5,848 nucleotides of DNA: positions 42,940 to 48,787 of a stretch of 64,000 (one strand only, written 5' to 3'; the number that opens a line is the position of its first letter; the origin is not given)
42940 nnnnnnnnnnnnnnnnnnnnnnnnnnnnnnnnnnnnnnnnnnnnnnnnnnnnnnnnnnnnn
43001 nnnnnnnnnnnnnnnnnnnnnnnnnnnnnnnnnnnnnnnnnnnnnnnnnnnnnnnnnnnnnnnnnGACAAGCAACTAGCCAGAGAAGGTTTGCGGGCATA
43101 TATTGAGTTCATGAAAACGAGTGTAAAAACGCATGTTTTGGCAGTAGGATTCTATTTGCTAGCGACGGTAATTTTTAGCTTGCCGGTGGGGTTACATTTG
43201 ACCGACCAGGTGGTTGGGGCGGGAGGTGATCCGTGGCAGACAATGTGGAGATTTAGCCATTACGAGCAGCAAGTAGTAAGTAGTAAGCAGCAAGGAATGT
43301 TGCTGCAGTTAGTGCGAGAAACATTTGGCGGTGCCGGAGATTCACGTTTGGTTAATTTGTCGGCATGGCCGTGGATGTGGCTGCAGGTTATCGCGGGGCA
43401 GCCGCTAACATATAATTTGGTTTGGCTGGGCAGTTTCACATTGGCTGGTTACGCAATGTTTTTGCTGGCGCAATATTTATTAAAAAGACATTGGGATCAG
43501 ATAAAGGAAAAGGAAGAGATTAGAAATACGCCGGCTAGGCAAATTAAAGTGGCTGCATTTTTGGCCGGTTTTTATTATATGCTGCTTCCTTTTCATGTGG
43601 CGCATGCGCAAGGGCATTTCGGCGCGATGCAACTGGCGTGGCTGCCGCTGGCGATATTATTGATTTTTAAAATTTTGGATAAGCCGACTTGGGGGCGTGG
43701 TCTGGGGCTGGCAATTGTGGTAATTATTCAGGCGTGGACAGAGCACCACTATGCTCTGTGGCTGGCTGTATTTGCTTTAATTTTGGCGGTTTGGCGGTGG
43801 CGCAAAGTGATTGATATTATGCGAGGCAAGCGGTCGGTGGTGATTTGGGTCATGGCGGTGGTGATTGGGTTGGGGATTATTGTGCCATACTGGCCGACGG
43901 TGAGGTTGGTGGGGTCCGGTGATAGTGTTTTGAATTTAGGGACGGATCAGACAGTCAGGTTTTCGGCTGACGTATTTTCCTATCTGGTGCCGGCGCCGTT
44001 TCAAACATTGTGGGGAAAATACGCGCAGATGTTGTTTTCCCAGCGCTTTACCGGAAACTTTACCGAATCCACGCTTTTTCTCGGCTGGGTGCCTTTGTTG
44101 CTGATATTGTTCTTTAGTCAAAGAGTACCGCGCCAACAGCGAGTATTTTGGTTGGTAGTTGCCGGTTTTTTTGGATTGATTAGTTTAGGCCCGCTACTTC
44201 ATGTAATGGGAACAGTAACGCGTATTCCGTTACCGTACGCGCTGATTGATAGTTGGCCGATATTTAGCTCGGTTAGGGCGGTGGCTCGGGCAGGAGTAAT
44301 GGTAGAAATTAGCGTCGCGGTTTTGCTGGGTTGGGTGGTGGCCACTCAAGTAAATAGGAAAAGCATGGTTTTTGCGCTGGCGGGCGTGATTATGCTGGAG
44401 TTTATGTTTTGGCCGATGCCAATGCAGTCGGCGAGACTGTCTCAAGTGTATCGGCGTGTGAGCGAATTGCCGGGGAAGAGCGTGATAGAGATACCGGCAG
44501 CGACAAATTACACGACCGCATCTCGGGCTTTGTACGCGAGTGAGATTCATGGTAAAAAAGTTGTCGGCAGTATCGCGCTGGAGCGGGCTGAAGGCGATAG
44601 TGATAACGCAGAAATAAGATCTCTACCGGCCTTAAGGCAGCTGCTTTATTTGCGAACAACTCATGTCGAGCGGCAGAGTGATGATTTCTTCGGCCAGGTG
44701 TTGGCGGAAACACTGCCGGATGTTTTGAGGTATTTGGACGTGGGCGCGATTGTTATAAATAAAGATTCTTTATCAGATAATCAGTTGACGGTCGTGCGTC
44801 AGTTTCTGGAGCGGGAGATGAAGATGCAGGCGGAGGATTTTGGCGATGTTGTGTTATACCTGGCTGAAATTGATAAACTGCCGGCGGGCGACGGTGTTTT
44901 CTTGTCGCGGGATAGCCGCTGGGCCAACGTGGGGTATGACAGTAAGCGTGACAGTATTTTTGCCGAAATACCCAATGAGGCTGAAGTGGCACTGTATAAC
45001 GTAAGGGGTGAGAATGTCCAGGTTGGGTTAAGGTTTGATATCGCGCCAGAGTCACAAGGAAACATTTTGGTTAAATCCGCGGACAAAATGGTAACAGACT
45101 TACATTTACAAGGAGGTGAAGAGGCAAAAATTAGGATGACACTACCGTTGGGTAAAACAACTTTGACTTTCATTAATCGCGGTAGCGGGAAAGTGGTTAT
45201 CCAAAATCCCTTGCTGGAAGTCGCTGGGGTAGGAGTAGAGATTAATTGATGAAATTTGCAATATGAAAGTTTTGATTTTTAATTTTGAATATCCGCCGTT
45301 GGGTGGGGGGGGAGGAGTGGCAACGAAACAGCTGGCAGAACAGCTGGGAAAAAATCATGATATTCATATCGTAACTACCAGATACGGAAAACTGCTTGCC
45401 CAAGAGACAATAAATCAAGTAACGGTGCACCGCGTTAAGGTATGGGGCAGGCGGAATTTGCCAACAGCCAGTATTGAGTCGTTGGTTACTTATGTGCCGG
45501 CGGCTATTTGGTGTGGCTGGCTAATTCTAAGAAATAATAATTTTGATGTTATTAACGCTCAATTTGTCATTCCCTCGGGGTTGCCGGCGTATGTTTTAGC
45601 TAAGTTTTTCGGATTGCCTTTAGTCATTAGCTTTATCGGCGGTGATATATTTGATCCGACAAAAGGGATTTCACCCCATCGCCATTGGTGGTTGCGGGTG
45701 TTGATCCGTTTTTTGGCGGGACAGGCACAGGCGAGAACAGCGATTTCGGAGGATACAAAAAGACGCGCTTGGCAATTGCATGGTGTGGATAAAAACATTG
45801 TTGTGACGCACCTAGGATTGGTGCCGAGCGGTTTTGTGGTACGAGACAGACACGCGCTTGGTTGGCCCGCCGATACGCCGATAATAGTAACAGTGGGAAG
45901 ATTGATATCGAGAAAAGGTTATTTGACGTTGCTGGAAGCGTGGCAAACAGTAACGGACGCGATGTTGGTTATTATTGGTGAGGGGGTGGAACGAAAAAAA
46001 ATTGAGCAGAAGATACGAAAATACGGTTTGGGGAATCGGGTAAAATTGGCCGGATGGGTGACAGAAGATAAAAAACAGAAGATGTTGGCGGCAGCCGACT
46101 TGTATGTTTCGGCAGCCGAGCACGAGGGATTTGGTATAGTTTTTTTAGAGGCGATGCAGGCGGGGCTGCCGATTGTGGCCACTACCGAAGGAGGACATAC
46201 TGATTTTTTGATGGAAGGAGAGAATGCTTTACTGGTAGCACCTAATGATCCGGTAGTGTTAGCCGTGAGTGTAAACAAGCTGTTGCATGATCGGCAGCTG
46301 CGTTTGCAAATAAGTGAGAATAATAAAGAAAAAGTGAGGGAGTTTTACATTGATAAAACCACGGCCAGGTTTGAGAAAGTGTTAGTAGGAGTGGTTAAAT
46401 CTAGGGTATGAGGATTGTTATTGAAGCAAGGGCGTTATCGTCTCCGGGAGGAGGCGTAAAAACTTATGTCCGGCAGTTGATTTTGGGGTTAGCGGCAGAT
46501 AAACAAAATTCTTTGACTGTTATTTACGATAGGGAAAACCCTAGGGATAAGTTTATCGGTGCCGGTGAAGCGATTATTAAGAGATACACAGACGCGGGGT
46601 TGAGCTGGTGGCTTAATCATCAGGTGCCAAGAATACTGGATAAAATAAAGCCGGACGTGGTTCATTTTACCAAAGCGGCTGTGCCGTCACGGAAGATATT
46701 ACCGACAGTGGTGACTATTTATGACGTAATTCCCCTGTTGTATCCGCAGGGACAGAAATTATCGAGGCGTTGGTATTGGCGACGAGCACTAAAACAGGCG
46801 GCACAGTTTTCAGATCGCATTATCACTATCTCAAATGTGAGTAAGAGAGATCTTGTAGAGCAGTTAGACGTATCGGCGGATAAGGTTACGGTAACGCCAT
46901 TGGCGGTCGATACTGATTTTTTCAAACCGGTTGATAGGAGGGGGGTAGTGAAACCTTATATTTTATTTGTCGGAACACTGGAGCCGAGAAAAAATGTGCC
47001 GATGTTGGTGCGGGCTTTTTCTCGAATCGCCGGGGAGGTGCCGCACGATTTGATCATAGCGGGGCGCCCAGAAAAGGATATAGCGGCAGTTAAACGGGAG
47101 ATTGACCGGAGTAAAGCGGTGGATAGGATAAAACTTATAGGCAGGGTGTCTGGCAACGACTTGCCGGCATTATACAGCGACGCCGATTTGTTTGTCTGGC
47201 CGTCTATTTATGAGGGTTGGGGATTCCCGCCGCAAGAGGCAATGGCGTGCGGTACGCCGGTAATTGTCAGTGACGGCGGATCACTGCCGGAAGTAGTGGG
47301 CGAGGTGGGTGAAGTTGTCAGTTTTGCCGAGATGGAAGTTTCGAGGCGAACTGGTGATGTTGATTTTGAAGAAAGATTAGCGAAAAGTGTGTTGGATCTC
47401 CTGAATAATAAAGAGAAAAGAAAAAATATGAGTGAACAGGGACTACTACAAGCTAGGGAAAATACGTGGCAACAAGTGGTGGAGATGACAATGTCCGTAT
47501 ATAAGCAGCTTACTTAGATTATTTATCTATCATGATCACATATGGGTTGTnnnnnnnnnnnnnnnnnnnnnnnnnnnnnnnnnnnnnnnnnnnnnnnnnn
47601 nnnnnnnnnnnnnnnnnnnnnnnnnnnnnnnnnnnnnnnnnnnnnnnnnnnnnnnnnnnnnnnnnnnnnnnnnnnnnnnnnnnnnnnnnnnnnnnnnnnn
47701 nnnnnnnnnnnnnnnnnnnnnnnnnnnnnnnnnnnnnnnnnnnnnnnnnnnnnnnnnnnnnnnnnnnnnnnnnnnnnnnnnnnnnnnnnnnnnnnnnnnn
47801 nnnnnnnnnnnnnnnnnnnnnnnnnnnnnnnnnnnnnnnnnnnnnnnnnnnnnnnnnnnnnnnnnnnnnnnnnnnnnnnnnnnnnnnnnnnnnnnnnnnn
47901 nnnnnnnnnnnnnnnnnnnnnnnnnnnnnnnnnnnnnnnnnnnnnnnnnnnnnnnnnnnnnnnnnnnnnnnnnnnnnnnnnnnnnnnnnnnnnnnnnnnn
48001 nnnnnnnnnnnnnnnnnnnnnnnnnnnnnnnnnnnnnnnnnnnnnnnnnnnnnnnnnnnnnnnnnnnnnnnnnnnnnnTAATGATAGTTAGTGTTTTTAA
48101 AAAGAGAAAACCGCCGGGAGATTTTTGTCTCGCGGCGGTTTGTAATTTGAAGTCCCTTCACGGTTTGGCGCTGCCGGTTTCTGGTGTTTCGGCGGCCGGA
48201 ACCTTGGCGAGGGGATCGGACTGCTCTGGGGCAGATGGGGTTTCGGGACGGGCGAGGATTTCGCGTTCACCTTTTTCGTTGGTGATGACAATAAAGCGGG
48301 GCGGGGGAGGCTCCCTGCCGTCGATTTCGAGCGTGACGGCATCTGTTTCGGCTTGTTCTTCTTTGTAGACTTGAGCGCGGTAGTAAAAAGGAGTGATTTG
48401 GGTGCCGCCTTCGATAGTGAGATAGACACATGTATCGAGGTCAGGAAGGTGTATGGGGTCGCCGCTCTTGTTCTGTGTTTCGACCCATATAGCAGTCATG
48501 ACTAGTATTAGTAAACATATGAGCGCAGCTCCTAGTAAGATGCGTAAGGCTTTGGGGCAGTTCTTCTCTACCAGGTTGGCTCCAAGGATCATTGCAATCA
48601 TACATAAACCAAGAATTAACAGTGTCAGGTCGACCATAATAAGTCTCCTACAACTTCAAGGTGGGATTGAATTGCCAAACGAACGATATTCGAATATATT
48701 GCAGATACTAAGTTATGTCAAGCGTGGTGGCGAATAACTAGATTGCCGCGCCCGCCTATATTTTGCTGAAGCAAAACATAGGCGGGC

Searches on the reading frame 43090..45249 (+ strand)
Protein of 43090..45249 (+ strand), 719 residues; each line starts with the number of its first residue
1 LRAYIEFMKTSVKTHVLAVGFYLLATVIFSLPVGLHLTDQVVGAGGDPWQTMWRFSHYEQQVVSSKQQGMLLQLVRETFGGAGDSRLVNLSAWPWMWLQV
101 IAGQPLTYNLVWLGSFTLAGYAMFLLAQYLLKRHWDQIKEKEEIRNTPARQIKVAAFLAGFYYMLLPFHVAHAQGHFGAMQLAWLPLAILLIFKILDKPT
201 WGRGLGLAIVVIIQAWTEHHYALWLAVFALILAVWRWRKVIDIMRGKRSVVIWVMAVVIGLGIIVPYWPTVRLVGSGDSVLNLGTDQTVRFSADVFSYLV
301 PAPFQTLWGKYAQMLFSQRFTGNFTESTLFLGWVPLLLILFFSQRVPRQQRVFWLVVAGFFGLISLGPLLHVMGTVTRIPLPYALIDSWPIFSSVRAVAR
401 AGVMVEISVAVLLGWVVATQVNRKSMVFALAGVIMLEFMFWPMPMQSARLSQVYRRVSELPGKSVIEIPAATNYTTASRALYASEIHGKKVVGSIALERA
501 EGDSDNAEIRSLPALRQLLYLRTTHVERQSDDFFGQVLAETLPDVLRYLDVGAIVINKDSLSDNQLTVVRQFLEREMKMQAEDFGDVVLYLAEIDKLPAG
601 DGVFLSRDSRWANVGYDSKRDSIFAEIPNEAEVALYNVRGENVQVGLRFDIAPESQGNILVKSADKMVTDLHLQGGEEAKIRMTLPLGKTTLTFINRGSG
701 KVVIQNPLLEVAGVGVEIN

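Call 5: search_protein_families(library=pfam, proteins=[window:43090-45249:+], max_evalue=0.001)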
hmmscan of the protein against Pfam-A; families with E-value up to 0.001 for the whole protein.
window:43090-45249:+ (719 aa): 0 families

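Call 6: search_protein_families(library=ncbifam, proteins=[window:43090-45249:+], max_evalue=0.001)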
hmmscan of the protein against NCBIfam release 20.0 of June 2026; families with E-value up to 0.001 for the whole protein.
window:43090-45249:+ (719 aa): 0 families

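Call 13: search_protein_families(library=pfam, proteins=[window:43090-45249:+], max_evalue=10)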
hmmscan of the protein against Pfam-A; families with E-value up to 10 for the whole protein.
window:43090-45249:+ (719 aa): 0 families

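Call 26: find_homologous_proteins(query=window:43090-45249:+, max_evalue=0.001)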
Query window:43090-45249:+ (719 aa): 172 proteins with E <= 0.001 among 8000 candidates; the best 120 are listed.
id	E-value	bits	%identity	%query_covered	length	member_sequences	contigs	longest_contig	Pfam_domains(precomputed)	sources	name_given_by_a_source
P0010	0.0e+0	1595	100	99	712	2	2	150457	-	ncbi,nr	ncbi:MAG: hypothetical protein U1C49_01075 [Candidatus Andersenbacteria bacterium]|nr:hypothetical p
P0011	1.1e-220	753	51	98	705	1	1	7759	-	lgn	-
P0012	6.2e-215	734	48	98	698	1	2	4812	-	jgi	-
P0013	1.7e-214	732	51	96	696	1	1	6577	-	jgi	jgi:hypothetical protein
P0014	6.7e-213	727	49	98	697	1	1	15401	-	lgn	-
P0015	7.3e-213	727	48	98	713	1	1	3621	-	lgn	-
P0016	3.3e-212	725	50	97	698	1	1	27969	-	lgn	-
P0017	3.6e-212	725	49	99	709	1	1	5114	-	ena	-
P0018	1.2e-210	720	49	99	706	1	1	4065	-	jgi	-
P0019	1.1e-208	713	48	97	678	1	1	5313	-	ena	-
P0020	1.2e-207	710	49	98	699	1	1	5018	-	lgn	-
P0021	3.4e-205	702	47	97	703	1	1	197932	-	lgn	-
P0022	4.9e-205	701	49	96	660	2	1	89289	-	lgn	-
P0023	7.4e-205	701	50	98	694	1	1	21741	-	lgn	-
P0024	7.5e-204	697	50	97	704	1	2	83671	-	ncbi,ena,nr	ncbi:hypothetical protein CL628_00670 [bacterium]|nr:hypothetical protein [bacterium]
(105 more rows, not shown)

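Call 37: search_solved_structures(query=A1, max_evalue=10)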
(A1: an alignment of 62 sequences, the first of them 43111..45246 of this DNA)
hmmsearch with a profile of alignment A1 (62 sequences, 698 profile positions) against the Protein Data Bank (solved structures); distinct sequences matched with E-value up to 10: 1.
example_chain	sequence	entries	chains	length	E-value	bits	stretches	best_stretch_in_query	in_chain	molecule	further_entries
4yto_A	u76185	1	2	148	1.7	9.9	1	575-669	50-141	Synaptonemal complex protein 1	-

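Call 44: predict_structure(alignment_id=A1)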
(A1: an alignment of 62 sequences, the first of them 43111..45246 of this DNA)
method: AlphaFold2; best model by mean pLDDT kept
length: 712 residues; sequences in the alignment: 62
mean_pLDDT: 92.9   pTM: 0.91
mean pLDDT of the five models: 92.9, 92.4, 91.5, 90.5, 90.3
residues with pLDDT >= 90: 581; 70-90: 111; 50-70: 15; < 50: 5
segments of 3 or more residues with pLDDT < 50: 708-712
pLDDT, mean of each block of 10 residues (from residue 1): 91 96 92 94 96 97 97 92 95 97 95 98 95 76 94 95 77 88 98 98 96 94 98 97 97 96 89 82 92 86 83 76 94 96 98 97 92 95 87 95 98 95 95 87 97 97 96 96 93 76 95 91 90 97 98 97 97 97 96 95 93 93 97 95 94 95 96 96 97 95 73 41
secondary structure, 60 per line:
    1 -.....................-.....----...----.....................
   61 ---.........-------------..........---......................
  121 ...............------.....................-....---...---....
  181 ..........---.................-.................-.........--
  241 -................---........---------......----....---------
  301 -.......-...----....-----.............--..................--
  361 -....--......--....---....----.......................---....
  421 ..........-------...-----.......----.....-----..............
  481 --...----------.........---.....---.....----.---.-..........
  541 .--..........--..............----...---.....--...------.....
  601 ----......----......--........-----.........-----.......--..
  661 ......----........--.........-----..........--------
elements in order (helices of 4 or more, strands of 3 or more residues): H2-22 H24-28 E33-35 H40-60 H64-72 H86-95 H99-135 H142-162 H164-167 H177-190 H194-210 H212-228 H230-238 H242-257 H261-268 H278-283 H288-291 H302-308 H317-320 H326-338 H341-358 E362-365 E368-373 H376-379 H383-386 H391-413 H417-430 E438-440 H446-452 E457-461 H467-480 E483-485 H496-504 H508-512 H516-520 H531-541 E544-550 H556-569 E574-576 E580-584 E596-600 E605-610 E615-620 E623-630 E636-644 E650-656 E659-666 E671-678 E681-689 E695-704

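Call 47: fold_search(model_id=the predicted structure, library=pdb)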
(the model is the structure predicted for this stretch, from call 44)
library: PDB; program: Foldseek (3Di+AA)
matches with E <= 10: 1035; with E <= 0.001: 17
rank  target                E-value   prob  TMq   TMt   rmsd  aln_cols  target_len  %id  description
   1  6wby                  1.4e-07  1.00  0.42  0.26  15.7       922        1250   11  Single-Particle Cryo-EM Structure of Arabinofuranosyltransferase AftD from Mycobacteria, Mutant R1389S Class 2 (released 2020-05-13)
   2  6w98_A                6.4e-06  1.00  0.42  0.25  15.1       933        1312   10  Single-Particle Cryo-EM Structure of Arabinofuranosyltransferase AftD from Mycobacteria (released 2020-05-13)
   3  6gxc_A                1.3e-05  1.00  0.39  0.39  17.5       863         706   10  Bacterial oligosaccharyltransferase PglB in complex with an inhibitory peptide and a reactive lipid-linked oligosaccha (released 2018-11-14)
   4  8age_A                3.8e-05  1.00  0.41  0.44  10.9       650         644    9  Structure of yeast oligosaccharylransferase complex with acceptor peptide bound (released 2022-12-07)
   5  8pn9_A                5.4e-05  1.00  0.36  0.39  16.1       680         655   11  Structure of human oligosaccharyltransferase OST-A complex bound to NGI-1 (released 2024-05-08)
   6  3rce_A                7.0e-05  1.00  0.39  0.40  18.2       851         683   10  Bacterial oligosaccharyltransferase PglB (released 2011-06-15)
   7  8agc_A                1.5e-04  1.00  0.37  0.38  16.8       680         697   10  Structure of yeast oligosaccharylransferase complex with lipid-linked oligosaccharide and non-acceptor peptide bound (released 2022-12-07)
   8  7bwr_A                1.5e-04  1.00  0.26  0.19  22.0       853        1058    9  Mycobacterium smegmatis arabinosyltransferase complex EmbB2-AcpM2 in substrate DPA bound asymmetric "active state" (released 2020-05-27)
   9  6s7t_A                1.6e-04  1.00  0.41  0.41  13.1       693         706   11  Cryo-EM structure of human oligosaccharyltransferase complex OST-B (released 2019-12-18)
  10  7oci_F                1.8e-04  1.00  0.40  0.43  11.5       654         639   10  Cryo-EM structure of yeast Ost6p containing oligosaccharyltransferase complex (released 2022-02-16)
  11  5ogl_A                2.0e-04  1.00  0.39  0.40  17.6       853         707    9  Structure of bacterial oligosaccharyltransferase PglB in complex with an acceptor peptide and an lipid-linked oligosac (released 2017-10-25)
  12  8agb_A                3.0e-04  1.00  0.40  0.44  12.3       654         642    9  Structure of yeast oligosaccharylransferase complex with lipid-linked oligosaccharide bound (released 2022-12-07)
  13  9n9j_I                3.6e-04  1.00  0.37  0.38  10.5       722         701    9  Structure of a GRP94 folding intermediate engaged with a CCDC134- and FKBP11-bound secretory translocon (released 2025-11-19)
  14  6ftg_5                3.8e-04  1.00  0.35  0.38  15.8       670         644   11  Subtomogram average of OST-containing ribosome-translocon complexes from canine rough microsomal membranes (released 2018-03-21)
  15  6ezn_F                4.3e-04  1.00  0.37  0.40  12.8       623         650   11  Cryo-EM structure of the yeast oligosaccharyltransferase (OST) complex (released 2018-01-17)
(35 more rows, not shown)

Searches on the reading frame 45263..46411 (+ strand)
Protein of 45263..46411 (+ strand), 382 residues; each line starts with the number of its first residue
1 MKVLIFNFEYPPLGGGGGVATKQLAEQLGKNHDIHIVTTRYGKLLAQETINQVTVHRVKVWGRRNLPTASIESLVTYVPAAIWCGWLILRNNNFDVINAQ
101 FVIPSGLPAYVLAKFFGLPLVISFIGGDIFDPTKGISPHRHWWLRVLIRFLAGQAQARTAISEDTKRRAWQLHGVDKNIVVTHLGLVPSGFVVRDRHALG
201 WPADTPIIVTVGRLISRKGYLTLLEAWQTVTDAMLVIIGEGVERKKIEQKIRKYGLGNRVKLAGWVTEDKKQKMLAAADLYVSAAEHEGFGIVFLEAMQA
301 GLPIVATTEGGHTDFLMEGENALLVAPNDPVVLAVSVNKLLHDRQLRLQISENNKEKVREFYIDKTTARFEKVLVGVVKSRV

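Call 17: search_protein_families(library=pfam, proteins=[window:45263-46411:+], max_evalue=0.001)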
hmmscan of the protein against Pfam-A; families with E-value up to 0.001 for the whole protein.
window:45263-46411:+ (382 aa): 7 families
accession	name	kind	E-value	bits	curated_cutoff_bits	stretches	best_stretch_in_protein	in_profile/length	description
PF00534.26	Glycos_transf_1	-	1.5e-40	138.9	26.4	1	195-356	5-171/172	Glycosyl transferases group 1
PF13692.12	Glyco_trans_1_4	-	6.6e-33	114.4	27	1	206-343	2-142/142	Glycosyl transferases group 1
PF13579.12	Glyco_trans_4_4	-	8.7e-17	62.3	29.7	1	15-185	1-158/158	Glycosyl transferase 4-like domain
PF13439.12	Glyco_transf_4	-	2.6e-16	60.5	28.5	1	15-185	2-165/170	Glycosyltransferase Family 4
PF20706.3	GT4-conflict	-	4.5e-09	36.2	26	1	194-319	188-323/385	Family 4 Glycosyltransferase in conflict systems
PF13477.12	Glyco_trans_4_2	-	8.2e-06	26.5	23.4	1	21-150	13-127/139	Glycosyl transferase 4-like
PF13524.12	Glyco_trans_1_2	-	1.4e-05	25.6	25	1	223-361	5-132/144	Glycosyl transferase-like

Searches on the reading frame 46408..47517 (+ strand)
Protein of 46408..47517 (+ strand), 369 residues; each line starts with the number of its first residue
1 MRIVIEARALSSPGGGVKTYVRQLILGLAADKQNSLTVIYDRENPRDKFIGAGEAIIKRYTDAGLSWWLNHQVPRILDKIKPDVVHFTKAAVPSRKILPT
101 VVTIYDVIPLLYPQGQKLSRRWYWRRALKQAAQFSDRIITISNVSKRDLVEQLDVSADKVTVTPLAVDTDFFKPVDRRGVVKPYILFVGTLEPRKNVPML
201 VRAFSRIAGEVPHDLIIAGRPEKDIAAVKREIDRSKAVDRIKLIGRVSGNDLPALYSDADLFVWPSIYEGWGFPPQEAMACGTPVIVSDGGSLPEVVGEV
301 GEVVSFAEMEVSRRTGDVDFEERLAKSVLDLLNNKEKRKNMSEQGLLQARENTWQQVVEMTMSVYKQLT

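Call 17: search_protein_families(library=pfam, proteins=[window:46408-47517:+], max_evalue=0.001)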
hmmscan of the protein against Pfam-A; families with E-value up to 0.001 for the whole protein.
window:46408-47517:+ (369 aa): 6 families
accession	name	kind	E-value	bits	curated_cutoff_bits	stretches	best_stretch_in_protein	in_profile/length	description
PF00534.26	Glycos_transf_1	-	6.3e-31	107.7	26.4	1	182-345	15-169/172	Glycosyl transferases group 1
PF13692.12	Glyco_trans_1_4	-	2.4e-27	96.4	27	1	183-305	2-125/142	Glycosyl transferases group 1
PF13439.12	Glyco_transf_4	-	3.3e-20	73.2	28.5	1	15-170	2-169/170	Glycosyltransferase Family 4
PF20706.3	GT4-conflict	-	1e-14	54.8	26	1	163-358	175-382/385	Family 4 Glycosyltransferase in conflict systems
PF13579.12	Glyco_trans_4_4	-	6.4e-10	40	29.7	1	15-165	1-157/158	Glycosyl transferase 4-like domain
PF13524.12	Glyco_trans_1_2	-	3.1e-06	27.6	25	1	235-359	27-140/144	Glycosyl transferase-like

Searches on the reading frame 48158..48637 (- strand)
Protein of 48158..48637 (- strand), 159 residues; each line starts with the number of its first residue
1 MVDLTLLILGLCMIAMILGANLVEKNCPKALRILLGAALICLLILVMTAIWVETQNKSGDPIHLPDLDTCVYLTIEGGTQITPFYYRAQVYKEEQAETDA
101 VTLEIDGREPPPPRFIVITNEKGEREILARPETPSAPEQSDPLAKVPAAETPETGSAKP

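Call 17: search_protein_families(library=pfam, proteins=[window:48158-48637:-], max_evalue=0.001)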
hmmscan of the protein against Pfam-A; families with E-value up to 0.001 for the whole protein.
window:48158-48637:- (159 aa): 0 families

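Call 89: search_protein_families(library=pfam, proteins=[window:48158-48637:-], max_evalue=1)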
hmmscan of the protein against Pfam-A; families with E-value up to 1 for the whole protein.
window:48158-48637:- (159 aa): 3 families
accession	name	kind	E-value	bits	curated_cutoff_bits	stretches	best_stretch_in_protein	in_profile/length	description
PF13567.11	DUF4131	-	0.0011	19.2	31.6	1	7-90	8-88/165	Domain of unknown function (DUF4131)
PF08592.16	Anthrone_oxy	-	0.099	13.3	27.3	1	11-56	17-62/106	Anthrone oxygenase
PF11026.13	DUF2721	-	0.46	10.8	28.3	1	4-51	72-118/129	Protein of unknown function (DUF2721)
